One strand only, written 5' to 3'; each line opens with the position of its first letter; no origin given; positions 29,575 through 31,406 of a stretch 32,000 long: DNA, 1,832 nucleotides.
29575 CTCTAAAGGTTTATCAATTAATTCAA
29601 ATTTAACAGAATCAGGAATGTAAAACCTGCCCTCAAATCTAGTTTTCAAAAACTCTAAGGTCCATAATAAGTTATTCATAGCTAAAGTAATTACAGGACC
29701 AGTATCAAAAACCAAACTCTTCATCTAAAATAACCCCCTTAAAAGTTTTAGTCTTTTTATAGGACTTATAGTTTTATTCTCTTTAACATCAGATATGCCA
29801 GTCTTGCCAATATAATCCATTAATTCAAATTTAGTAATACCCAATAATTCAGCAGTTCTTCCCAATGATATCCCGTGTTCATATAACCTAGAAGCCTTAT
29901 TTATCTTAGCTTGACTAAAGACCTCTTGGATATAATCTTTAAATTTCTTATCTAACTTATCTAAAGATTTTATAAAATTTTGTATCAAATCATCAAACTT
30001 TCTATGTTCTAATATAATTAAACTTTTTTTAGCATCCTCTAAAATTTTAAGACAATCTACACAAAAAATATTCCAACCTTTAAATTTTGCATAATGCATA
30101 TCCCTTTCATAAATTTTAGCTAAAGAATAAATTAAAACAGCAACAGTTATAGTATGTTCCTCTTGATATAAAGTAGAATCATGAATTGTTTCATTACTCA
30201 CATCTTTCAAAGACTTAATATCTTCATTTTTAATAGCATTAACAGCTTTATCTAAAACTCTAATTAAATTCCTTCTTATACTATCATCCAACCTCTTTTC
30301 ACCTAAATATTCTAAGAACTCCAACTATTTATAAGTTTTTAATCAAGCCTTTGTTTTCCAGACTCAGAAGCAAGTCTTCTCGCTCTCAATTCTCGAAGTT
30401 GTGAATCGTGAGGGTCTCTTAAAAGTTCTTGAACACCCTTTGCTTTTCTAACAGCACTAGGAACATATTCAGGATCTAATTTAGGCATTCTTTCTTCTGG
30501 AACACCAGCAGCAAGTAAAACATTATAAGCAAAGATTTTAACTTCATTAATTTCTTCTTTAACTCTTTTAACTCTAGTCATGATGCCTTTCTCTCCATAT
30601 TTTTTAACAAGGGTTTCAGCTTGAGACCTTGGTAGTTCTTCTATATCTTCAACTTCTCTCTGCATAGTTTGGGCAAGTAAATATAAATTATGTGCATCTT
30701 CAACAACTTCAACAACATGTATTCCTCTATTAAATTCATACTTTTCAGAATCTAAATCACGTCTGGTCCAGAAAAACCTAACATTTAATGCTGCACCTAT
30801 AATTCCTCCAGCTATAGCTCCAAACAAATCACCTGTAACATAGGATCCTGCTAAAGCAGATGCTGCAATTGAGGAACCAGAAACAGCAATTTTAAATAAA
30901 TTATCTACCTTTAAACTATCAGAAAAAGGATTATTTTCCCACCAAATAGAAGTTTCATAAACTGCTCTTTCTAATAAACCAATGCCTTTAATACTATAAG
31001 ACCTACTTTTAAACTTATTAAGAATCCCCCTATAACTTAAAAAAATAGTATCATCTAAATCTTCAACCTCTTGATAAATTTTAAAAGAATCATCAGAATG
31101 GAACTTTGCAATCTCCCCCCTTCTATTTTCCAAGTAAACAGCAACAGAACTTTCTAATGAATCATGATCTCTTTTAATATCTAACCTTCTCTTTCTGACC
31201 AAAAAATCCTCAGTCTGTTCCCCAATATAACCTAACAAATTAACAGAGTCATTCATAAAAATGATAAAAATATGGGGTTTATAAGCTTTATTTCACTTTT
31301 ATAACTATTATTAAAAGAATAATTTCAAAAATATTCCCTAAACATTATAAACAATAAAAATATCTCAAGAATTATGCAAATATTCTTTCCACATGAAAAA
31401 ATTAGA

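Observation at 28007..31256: Tightly coupled four-gene cassette: glycine-zipper membrane protein, HTH, PIN-like and Fic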

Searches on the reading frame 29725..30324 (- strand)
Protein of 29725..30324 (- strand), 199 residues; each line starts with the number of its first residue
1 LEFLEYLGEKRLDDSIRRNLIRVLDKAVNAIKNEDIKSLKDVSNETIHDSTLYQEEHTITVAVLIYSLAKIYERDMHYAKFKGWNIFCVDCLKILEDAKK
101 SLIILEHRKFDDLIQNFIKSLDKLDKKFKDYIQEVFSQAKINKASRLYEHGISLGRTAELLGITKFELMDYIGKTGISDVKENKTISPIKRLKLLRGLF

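Call 3: search_protein_families(library=pfam, proteins=[window:29725-30324:-], max_evalue=1)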
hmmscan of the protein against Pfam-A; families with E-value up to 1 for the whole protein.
window:29725-30324:- (199 aa): 4 families
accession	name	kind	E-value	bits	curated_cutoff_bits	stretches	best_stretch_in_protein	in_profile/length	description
PF03683.19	UPF0175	-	9e-05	22.5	27.9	1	134-178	15-60/75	Uncharacterised protein family (UPF0175)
PF02796.21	HTH_7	-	0.015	15.9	23.8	1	137-165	7-35/45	Helix-turn-helix domain of resolvase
PF05064.18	Nsp1_C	-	0.021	15.1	24.1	1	102-135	10-43/114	Nsp1-like C-terminal region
PF00518.22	E6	-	0.078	13.9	27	1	79-112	65-98/110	Early Protein (E6)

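Call 4: search_protein_families(library=ncbifam, proteins=[window:29725-30324:-], max_evalue=1)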
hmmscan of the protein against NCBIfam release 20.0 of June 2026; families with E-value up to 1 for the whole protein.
window:29725-30324:- (199 aa): 1 family
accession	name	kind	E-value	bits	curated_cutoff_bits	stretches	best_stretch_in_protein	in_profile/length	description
NF009642.0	PRK13169.1-3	equivalog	0.057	13.9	142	0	75-97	82-104/112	DNA replication initiation control protein YabA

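Call 5: search_protein_families(library=padloc, proteins=[window:29725-30324:-], max_evalue=1)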
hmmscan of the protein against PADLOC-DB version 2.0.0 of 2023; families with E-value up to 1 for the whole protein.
window:29725-30324:- (199 aa): 2 families
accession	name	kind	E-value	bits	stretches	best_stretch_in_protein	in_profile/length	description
PDLC05076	PDC-S70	-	7e-05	21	1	137-180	25-69/94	-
PDLC02463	BrxB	-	0.0065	14.6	1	23-139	8-124/193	BrxB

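Call 24: find_homologous_proteins(query=window:29725-30324:-, max_evalue=0.001)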
Query window:29725-30324:- (199 aa): 349 proteins with E <= 0.001 among 599 candidates; the best 120 are listed.
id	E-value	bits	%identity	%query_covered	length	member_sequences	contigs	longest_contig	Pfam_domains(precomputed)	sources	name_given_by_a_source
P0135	2.1e-122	424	100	100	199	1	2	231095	-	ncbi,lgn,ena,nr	ncbi:hypothetical protein J4216_01300 [Candidatus Woesearchaeota archaeon]|nr:hypothetical protein [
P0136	9.4e-76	272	64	94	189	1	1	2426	PF03683.20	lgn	-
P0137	3.7e-72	260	62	94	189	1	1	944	-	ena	-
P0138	1.5e-71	258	63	94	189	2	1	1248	-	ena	-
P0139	7.4e-71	256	62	94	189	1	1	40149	-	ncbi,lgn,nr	ncbi:hypothetical protein HYU23_04535 [Candidatus Woesearchaeota archaeon]|nr:hypothetical protein [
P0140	1.1e-70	255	60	94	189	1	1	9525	-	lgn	-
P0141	1.7e-70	255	63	94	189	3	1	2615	-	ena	-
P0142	3.0e-70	254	60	94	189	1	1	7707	-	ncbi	-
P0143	1.3e-69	252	61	94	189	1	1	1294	-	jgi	-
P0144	2.1e-69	251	60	94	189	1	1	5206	PF03683.20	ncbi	-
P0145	3.3e-69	251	63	94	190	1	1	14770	-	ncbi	-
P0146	3.5e-69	251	59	94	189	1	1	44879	-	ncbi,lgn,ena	-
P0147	4.7e-69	250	60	95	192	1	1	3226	-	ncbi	-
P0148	2.7e-68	248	63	94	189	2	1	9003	PF03683.20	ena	-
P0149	4.6e-68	247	59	94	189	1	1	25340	-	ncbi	-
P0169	1.2e-60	223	56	94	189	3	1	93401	PF03683.20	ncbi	-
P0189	1.4e-47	180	46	93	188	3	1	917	PF03683.20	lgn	-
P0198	7.6e-47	178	47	93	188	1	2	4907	PF03683.20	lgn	-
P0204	2.0e-45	173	45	93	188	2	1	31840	PF03683.20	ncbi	ncbi:MAG: hypothetical protein AABX61_00690 [Nanoarchaeota archaeon]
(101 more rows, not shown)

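Call 29: search_solved_structures(query=A2, max_evalue=10, show_alignments=2)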
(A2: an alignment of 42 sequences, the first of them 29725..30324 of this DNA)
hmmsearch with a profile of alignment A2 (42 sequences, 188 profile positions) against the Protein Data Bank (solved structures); distinct sequences matched with E-value up to 10: 4.
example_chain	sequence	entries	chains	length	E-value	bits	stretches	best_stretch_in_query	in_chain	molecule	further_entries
8vd6_A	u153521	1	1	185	0.017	18.3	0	135-170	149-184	CAP REPEAT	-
8a3t_F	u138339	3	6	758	2.3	11.4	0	35-86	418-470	Anaphase-promoting complex subunit CDC27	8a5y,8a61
8fjg_A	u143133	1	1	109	2.3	11.4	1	59-110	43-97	H12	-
3eo8_A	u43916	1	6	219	2.6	11.2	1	60-135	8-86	BluB-like flavoprotein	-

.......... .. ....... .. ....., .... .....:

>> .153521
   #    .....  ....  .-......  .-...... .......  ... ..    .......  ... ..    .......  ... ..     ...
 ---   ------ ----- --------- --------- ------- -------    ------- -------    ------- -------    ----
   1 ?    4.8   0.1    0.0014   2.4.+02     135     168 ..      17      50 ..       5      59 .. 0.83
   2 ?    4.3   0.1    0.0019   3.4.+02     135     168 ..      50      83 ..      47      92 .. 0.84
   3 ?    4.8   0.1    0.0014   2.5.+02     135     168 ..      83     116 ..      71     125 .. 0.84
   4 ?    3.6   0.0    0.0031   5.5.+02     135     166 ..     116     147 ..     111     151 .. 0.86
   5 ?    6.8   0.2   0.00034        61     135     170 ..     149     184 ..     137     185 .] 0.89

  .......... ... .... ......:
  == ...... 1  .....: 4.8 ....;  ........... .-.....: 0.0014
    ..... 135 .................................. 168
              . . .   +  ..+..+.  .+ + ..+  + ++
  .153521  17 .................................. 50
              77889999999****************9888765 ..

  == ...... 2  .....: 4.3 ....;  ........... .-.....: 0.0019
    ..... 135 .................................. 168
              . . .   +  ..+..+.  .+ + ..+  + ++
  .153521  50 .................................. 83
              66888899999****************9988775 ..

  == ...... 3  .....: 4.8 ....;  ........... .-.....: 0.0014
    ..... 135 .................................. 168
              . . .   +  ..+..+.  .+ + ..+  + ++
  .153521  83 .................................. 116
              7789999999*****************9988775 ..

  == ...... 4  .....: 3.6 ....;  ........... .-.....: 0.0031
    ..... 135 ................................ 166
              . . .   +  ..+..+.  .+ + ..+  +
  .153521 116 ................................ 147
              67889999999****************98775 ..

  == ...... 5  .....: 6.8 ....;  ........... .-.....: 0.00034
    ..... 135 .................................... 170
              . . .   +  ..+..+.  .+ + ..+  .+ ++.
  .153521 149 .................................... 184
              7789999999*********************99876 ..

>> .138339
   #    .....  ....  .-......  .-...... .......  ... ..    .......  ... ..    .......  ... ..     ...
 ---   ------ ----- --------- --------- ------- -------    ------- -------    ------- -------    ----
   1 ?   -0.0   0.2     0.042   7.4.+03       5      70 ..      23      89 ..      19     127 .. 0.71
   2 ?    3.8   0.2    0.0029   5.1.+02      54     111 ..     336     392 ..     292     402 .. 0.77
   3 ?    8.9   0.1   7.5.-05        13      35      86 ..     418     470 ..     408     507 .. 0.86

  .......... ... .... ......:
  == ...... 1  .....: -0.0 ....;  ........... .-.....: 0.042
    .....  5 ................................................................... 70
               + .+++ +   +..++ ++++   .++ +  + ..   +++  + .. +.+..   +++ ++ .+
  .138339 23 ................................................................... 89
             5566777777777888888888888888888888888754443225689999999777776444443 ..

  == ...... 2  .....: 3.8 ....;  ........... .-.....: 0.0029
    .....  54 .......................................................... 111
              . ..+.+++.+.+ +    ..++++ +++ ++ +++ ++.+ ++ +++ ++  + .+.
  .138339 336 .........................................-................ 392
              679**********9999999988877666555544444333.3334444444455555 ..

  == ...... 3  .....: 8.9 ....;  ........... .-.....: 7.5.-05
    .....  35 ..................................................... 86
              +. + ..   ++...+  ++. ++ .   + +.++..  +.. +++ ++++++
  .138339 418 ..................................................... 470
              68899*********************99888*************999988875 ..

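Call 38: predict_structure(alignment_id=A2)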
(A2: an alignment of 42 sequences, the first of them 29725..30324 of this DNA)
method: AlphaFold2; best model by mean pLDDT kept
length: 199 residues; sequences in the alignment: 42
mean_pLDDT: 84.2   pTM: 0.76
mean pLDDT of the five models: 84.2, 82.1, 80.9, 79.5, 77.3
residues with pLDDT >= 90: 96; 70-90: 72; 50-70: 21; < 50: 10
segments of 3 or more residues with pLDDT < 50: 3-8
pLDDT, mean of each block of 10 residues (from residue 1): 51 93 98 96 91 88 94 88 92 97 93 90 91 90 82 79 83 69 60 60
secondary structure, 60 per line:
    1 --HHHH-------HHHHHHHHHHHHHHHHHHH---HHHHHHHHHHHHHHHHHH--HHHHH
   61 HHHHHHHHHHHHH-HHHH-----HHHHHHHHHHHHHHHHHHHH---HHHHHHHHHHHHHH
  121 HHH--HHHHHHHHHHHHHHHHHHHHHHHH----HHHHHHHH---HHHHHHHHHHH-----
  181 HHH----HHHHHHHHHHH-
elements in order: H3-6 H14-32 H36-53 H56-73 H75-78 H84-103 H107-123 H126-149 H154-161 H165-175 H188-198

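Call 45: fold_search(model_id=the predicted structure, library=pdb)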
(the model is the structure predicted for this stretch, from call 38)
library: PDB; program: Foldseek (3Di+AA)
matches with E <= 10: 359; with E <= 0.001: 0
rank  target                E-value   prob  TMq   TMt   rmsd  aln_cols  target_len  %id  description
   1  8fin_B                2.2e-01  0.66  0.29  0.32  11.5       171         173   10  Multi-state design of two-state switchable hinge proteins (released 2023-08-16)
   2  8fin_A                2.4e-01  0.63  0.29  0.32  11.2       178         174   13  Multi-state design of two-state switchable hinge proteins (released 2023-08-16)
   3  5uig                  4.7e-01  0.38  0.30  0.17  18.5       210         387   10  Crystal structure of adenosine A2A receptor bound to a novel triazole-carboximidamide antagonist (released 2017-02-08)
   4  5cwl_B                5.7e-01  0.41  0.29  0.32  13.5       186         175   12  Crystal structure of de novo designed helical repeat protein DHR54 (released 2015-12-16)
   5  9lni                  5.7e-01  0.16  0.22  0.21  17.0       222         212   11  Crystal structure of the de novo designed protein ZZ1 (released 2025-06-04)
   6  6e9t_A                6.0e-01  0.15  0.20  0.18  12.6       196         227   11  DHF58 filament (released 2018-11-21)
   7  5cwl_A                6.3e-01  0.35  0.28  0.31  12.3       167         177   11  Crystal structure of de novo designed helical repeat protein DHR54 (released 2015-12-16)
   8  8fiq_A                6.7e-01  0.33  0.27  0.31  14.8       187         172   11  Multi-state design of two-state switchable hinge proteins (released 2023-08-16)
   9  6e9x_A                8.2e-01  0.30  0.28  0.32  12.3       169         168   12  DHF91 filament (released 2018-11-21)
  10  3ggy_A                9.0e-01  0.06  0.15  0.15  19.7       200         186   10  Crystal Structure of S.cerevisiae Ist1 N-terminal domain (released 2009-09-08)
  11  8gne                  9.5e-01  0.25  0.27  0.16  19.1       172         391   13  Crystal structure of human adenosine A2A receptor in complex with an insurmountable inverse agonist, KW-6356. (released 2023-03-22)
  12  9lmp_R                1.0e+00  0.10  0.19  0.12  21.6       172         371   15  Cryo-EM structure of antagonist-bounded inactive human GPR4 (released 2025-07-02)
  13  8tn1_A                1.1e+00  0.21  0.21  0.28  14.3       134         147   15  De novo designed protein binds poly ADP ribose polymerase inhibitors (PARPi) - apo (released 2024-04-24)
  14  6m98                  1.1e+00  0.16  0.28  0.27  19.6       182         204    9  Crystal structure of the high-affinity copper transporter Ctr1 in complex with Cu(I) (released 2019-04-03)
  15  8gl3                  1.1e+00  0.08  0.18  0.18  22.3       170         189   10  De novo design of monomeric helical bundles for pH-controlled membrane lysis (released 2023-09-06)
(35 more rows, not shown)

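Call 59: search_protein_families(library=pfam, alignment_id=A2, max_evalue=0.01)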
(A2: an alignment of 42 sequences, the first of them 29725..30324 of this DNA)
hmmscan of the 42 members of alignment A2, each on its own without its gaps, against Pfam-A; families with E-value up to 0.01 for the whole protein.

A. member 1, window:29725-30324:- (199 aa): 1 family
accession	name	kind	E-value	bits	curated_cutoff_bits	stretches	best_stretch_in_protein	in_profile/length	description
PF03683.19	UPF0175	-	9e-05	22.5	27.9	1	134-178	15-60/75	Uncharacterised protein family (UPF0175)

B. families by the number of members that match (of 42 scanned): 16 families
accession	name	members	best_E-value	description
PF03683.19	UPF0175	28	4e-06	Uncharacterised protein family (UPF0175)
PF02796.21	HTH_7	12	0.00013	Helix-turn-helix domain of resolvase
PF02561.19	FliS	6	7.1e-05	Flagellar protein FliS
PF01895.24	PhoU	6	0.0001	PhoU domain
PF03087.19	BPS1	2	0.002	Protein BPS1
PF24571.2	HEAT_SCC3-SA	2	0.004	Cohesin subunit SCC3/SA, HEAT-repeats domain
PF23233.1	HAT_Syf1_CNRKL1_N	1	0.001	Pre-mRNA-splicing factor Syf1/CNRKL1 N-terminal HAT repeat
PF20046.4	DUF6448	1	0.0031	Family of unknown function (DUF6448)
PF11464.13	Rbsn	1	0.0034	Rabenosyn Rab binding domain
PF11865.14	mTOR_dom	1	0.0037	Serine/threonine-protein kinase mTOR domain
PF08385.17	DHC_N1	1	0.0037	Dynein heavy chain, N-terminal region 1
PF08411.15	Exonuc_X-T_C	1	0.005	Exonuclease C-terminal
PF12774.13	AAA_6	1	0.0052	Hydrolytic ATP binding site of dynein motor region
PF02138.23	Beach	1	0.0067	Beige/BEACH domain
PF13310.11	Virulence_RhuM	1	0.0078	Virulence protein RhuM family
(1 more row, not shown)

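Call 68: search_protein_families(library=phrogs, proteins=[window:29725-30324:-], max_evalue=0.01)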
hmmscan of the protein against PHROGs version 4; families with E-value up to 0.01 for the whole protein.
window:29725-30324:- (199 aa): 0 families

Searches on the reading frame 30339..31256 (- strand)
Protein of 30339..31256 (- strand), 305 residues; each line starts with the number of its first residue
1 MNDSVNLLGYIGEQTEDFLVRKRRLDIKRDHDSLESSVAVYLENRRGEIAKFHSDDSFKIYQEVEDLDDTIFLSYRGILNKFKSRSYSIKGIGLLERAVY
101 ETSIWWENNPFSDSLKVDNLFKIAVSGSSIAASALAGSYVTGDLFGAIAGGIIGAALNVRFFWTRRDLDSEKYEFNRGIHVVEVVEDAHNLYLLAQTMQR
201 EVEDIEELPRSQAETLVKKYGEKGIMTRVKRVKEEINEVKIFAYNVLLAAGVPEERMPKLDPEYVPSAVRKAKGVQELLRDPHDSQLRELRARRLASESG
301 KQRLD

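Call 3: search_protein_families(library=pfam, proteins=[window:30339-31256:-], max_evalue=1)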
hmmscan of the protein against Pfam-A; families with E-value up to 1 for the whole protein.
window:30339-31256:- (305 aa): 0 families

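Call 4: search_protein_families(library=ncbifam, proteins=[window:30339-31256:-], max_evalue=1)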
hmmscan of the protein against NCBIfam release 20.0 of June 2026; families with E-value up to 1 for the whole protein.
window:30339-31256:- (305 aa): 2 families
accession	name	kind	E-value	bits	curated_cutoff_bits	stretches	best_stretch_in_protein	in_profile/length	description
NF053524.1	thylo_ssl2009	equivalog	0.035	14.8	58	1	137-162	9-34/90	ssl2009 family thylakoid membrane protein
NF002641.0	PRK02315.1-1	equivalog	0.2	11.1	411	1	42-90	113-163/227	adaptor protein MecA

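Call 5: search_protein_families(library=padloc, proteins=[window:30339-31256:-], max_evalue=1)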
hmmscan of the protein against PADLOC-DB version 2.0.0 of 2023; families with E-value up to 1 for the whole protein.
window:30339-31256:- (305 aa): 0 families

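Call 36: search_protein_representatives(protein=window:30339-31256:-)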
Query: 305 residues. Proteins with E-value up to 0.001 (for the whole library): 19; up to 1e-10: 8; up to 1e-30: 2. The best 19 are listed.
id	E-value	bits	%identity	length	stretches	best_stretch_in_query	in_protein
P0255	1.0e-169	579.5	100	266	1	1-266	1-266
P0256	4.2e-34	134.5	29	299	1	7-297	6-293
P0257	1.3e-24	103.4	34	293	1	23-281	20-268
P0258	2.6e-22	95.8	29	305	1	7-277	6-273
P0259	4.8e-20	88.4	29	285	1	17-280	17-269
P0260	1.9e-19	86.5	28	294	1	4-292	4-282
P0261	9.2e-15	71.1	27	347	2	30-231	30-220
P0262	8.0e-14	68.0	28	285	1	52-287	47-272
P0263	3.1e-10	56.2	26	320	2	9-231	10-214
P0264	3.7e-10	56.0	27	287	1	55-275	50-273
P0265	3.7e-10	56.0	26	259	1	14-255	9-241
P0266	4.0e-09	52.6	30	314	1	27-237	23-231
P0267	8.3e-09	51.5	28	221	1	75-274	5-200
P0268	5.1e-08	49.0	28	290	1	48-265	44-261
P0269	3.0e-06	43.2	27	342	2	30-233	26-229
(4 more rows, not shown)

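Call 47: find_encoding_contigs(protein=P0256, flank=5000, max_places=3)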
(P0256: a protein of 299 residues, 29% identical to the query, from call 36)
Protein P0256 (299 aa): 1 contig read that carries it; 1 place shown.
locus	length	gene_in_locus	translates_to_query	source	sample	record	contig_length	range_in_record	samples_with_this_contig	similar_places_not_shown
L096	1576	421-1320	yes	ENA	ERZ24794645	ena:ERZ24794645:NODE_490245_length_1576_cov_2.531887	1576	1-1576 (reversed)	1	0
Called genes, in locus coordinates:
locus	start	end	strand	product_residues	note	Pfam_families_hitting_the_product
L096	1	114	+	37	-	?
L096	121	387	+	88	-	-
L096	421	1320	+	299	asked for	-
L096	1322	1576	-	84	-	?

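Call 65: find_encoding_contigs(protein=P0258, flank=5000, max_places=3)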
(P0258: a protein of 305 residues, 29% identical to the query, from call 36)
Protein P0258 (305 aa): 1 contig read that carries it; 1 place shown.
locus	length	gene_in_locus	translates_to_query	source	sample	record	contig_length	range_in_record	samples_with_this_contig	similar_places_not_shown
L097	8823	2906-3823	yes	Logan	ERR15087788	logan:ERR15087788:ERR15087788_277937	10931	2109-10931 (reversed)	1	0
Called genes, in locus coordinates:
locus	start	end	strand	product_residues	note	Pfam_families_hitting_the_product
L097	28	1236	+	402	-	PF04312:DUF460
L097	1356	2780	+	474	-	-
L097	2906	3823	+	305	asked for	-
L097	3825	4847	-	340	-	PF00156:Pribosyltran (weak)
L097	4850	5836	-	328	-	PF13404:HTH_AsnC-type, PF13412:HTH_24, PF12840:HTH_20 (faint), PF13404:HTH_AsnC-type (weak), PF13412:HTH_24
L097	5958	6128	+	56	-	-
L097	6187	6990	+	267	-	-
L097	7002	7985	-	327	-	-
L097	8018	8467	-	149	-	PF04981:NMD3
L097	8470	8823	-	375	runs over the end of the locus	-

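Call 66: find_encoding_contigs(protein=P0261, flank=5000, max_places=3)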
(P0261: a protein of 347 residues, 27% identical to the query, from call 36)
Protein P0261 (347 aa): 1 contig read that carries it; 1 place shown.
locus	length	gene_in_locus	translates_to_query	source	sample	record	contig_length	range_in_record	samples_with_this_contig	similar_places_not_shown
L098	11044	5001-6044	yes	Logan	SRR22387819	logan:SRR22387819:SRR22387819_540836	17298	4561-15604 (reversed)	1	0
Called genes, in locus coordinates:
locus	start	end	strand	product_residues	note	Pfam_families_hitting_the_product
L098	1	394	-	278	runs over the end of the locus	PF00459:Inositol_P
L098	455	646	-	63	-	-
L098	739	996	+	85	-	-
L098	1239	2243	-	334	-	-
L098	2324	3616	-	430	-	PF01566:Nramp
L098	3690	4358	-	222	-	-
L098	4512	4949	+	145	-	-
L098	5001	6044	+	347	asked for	-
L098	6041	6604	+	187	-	PF01551:Peptidase_M23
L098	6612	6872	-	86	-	PF05016:ParE_toxin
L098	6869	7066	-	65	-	-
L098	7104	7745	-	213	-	PF01168:Ala_racemase_N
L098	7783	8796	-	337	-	-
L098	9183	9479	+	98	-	-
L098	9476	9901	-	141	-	-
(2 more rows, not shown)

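Call 68: search_protein_families(library=phrogs, proteins=[window:30339-31256:-], max_evalue=0.01)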
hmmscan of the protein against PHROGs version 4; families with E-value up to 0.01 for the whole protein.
window:30339-31256:- (305 aa): 0 families
